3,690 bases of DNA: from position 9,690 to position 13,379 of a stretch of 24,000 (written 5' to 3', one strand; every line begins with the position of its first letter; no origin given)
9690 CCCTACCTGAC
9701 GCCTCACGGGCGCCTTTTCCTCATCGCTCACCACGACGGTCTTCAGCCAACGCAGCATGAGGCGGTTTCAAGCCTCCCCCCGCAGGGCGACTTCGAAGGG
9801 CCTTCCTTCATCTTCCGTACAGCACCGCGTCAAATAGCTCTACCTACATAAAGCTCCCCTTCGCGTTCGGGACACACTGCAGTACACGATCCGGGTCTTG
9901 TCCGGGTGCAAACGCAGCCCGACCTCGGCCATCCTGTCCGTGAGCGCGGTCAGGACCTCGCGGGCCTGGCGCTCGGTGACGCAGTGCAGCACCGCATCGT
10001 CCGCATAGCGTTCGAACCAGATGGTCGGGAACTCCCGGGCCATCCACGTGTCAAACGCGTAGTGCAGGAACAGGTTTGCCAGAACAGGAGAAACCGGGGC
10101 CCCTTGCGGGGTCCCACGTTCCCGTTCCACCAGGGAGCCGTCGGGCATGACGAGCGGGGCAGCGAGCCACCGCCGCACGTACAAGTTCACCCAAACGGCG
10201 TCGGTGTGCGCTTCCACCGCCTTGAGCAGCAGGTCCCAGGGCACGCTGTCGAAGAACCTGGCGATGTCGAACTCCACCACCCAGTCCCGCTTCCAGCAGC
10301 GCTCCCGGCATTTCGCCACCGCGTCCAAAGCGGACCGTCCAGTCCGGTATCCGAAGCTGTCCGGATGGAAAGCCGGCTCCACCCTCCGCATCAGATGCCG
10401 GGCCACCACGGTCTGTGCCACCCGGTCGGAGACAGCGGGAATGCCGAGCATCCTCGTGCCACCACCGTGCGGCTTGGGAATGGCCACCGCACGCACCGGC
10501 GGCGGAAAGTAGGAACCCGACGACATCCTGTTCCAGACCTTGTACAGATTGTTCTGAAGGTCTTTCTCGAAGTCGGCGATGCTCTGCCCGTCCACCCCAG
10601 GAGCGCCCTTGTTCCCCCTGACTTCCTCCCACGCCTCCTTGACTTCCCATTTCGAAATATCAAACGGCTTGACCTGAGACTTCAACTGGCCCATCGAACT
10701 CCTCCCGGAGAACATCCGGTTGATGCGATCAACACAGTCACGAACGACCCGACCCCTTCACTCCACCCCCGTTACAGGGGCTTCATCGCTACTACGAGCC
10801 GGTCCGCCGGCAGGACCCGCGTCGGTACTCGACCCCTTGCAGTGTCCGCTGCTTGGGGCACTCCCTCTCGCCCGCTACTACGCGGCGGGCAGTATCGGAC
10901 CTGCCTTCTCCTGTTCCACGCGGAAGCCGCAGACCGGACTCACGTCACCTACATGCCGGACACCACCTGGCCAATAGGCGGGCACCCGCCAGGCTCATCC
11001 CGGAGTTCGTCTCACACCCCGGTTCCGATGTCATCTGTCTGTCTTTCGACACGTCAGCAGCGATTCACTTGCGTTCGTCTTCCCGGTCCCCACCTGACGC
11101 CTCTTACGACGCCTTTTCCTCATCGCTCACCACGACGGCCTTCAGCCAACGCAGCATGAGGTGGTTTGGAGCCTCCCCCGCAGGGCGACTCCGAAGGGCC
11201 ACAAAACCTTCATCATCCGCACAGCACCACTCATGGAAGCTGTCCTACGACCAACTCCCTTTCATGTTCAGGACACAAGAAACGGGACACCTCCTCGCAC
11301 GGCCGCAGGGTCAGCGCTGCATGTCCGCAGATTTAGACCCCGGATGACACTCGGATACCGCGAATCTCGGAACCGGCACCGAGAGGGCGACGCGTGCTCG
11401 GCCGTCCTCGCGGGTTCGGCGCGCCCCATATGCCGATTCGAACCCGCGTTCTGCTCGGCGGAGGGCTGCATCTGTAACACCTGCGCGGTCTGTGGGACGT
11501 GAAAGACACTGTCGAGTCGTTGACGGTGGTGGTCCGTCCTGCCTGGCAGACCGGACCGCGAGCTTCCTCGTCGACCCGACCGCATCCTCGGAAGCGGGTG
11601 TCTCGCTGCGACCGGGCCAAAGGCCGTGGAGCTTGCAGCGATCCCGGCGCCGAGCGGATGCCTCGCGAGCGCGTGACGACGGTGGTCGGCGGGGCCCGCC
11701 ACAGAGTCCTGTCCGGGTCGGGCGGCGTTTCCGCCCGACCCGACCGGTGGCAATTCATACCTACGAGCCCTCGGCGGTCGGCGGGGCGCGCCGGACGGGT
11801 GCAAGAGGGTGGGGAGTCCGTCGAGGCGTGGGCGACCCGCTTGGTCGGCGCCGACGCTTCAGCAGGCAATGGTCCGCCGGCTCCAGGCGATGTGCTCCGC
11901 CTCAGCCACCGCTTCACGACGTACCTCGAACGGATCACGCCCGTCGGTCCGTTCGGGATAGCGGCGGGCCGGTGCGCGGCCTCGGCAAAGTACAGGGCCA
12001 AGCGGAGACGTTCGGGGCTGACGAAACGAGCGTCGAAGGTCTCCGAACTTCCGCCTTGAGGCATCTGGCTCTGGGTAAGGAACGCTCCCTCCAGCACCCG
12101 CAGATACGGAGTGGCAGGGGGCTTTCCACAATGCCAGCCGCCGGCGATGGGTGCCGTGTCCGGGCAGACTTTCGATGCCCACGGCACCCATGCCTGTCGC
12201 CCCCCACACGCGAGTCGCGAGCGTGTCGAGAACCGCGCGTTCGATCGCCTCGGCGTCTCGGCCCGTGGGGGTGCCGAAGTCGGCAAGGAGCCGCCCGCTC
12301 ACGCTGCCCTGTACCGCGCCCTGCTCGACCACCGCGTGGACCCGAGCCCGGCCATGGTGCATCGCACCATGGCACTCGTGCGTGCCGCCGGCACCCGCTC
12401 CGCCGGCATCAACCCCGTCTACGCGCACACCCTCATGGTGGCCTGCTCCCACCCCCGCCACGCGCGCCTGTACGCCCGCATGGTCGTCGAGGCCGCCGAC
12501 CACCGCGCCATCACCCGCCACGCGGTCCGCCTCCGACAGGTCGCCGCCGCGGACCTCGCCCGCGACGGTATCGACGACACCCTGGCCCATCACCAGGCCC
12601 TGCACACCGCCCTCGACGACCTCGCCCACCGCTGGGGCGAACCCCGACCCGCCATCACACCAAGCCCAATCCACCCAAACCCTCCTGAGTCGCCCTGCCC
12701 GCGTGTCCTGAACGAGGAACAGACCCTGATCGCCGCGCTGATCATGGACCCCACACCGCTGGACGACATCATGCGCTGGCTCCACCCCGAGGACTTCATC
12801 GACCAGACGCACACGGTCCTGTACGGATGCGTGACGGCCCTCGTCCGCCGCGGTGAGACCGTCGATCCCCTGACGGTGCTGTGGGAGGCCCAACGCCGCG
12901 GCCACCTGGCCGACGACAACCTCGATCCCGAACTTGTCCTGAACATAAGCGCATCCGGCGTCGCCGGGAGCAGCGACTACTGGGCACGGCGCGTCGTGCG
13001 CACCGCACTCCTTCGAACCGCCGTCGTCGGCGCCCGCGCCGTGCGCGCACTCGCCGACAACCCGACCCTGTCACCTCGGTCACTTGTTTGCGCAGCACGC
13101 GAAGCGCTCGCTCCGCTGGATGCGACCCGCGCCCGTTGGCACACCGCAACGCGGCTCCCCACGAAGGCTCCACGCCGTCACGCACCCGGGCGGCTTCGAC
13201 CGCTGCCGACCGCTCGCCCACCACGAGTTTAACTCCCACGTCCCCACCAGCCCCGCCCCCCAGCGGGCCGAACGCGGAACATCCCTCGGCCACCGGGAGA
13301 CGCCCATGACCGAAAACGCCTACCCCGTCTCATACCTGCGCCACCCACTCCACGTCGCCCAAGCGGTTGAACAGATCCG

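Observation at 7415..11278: Nested group II introns (twintron): one intron inserted precisely in the RT/maturase ORF of a related intron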

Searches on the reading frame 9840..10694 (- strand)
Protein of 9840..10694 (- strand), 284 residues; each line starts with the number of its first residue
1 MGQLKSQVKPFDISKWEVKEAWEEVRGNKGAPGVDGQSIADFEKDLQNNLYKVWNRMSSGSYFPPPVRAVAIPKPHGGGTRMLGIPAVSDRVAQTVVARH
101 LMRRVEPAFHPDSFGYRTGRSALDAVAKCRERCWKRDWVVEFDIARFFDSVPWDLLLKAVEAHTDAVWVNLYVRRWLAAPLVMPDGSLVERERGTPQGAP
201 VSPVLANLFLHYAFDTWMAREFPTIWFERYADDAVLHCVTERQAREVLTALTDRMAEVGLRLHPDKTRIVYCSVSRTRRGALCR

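Call 10: find_encoding_contigs(protein=window:9840-10694:-, flank=10000, max_places=10)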
Protein window:9840-10694:- (284 aa): 2 contigs read that carry it; 2 places shown.
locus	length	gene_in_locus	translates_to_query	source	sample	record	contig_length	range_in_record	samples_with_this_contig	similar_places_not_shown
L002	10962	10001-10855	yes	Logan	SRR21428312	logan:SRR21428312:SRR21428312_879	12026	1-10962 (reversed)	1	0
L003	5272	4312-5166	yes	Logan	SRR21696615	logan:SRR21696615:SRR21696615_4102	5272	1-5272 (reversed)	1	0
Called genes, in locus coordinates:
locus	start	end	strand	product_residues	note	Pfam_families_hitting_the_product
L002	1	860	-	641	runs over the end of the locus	?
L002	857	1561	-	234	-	PF00005:ABC_tran, PF13555:AAA_29 (weak), PF13304:AAA_21 (faint)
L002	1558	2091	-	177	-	PF03551:PadR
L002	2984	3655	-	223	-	PF02463:SMC_N (faint), PF00005:ABC_tran, PF13555:AAA_29 (faint), PF13304:AAA_21 (weak)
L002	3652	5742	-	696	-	-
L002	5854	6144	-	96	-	PF09683:Lactococcin_972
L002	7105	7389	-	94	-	-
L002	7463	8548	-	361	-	PF00772:DnaB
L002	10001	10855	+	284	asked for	PF00078:RVT_1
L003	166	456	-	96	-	PF09683:Lactococcin_972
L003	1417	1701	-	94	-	-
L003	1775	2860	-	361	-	PF00772:DnaB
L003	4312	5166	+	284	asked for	PF00078:RVT_1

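Call 15: list_cluster_members(proteins=[window:8038-9297:-, window:9840-10694:-, P0121])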
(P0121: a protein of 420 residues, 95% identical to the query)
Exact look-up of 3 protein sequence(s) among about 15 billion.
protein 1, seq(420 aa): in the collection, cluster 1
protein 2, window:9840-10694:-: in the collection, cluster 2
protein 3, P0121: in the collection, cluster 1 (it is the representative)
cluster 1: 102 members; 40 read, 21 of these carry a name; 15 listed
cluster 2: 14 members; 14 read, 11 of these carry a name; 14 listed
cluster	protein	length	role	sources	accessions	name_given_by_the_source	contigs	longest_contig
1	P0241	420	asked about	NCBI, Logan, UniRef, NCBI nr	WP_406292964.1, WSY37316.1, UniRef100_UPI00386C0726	group II intron reverse transcriptase/maturase [Embleya sp. NBC_00888] | group II intron reverse transcriptase/maturase n=1 Tax=Embleya sp. NBC_00888 ...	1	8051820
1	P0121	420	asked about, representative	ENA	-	-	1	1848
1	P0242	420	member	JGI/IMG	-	RNA-directed DNA polymerase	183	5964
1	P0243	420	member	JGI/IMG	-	RNA-directed DNA polymerase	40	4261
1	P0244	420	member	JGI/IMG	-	RNA-directed DNA polymerase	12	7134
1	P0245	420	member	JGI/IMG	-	RNA-directed DNA polymerase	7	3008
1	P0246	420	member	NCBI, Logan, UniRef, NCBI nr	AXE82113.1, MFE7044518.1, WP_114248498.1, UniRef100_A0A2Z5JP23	group II intron reverse transcriptase/maturase [Streptomyces atratus] | RNA-directed DNA polymerase n=1 Tax=Streptomyces atratus TaxID=1893 RepID=A0A2Z5JP23_STRAR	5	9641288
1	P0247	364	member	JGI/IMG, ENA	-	RNA-directed DNA polymerase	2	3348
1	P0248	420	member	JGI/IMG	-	RNA-directed DNA polymerase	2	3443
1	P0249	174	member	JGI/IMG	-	RNA-directed DNA polymerase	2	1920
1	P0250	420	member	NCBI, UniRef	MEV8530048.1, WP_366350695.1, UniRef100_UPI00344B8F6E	group II intron reverse transcriptase/maturase [Streptomyces sp. NPDC052000] | group II intron reverse transcriptase/maturase n=1 Tax=Streptomyces sp. NPDC052000 ...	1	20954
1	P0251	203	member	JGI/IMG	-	hypothetical protein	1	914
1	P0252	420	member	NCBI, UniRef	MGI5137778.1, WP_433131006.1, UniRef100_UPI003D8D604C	group II intron reverse transcriptase/maturase [Streptomyces sp. CA-106110] | group II intron reverse transcriptase/maturase n=1 Tax=Streptomyces sp. CA-106110 ...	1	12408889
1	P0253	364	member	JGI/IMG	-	group II intron reverse transcriptase/maturase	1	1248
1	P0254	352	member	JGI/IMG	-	group II intron reverse transcriptase/maturase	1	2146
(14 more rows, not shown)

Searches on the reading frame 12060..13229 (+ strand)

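Call 61: search_protein_families(library=pfam, proteins=[window:12060-13229:+], max_evalue=0.001)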
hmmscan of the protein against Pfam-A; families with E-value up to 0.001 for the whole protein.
window:12060-13229:+ (390 aa): 1 family
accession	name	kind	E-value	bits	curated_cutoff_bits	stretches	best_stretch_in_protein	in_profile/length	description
PF00772.26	DnaB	-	4.7e-15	55.9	23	1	216-285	5-74/103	DnaB-like helicase N terminal domain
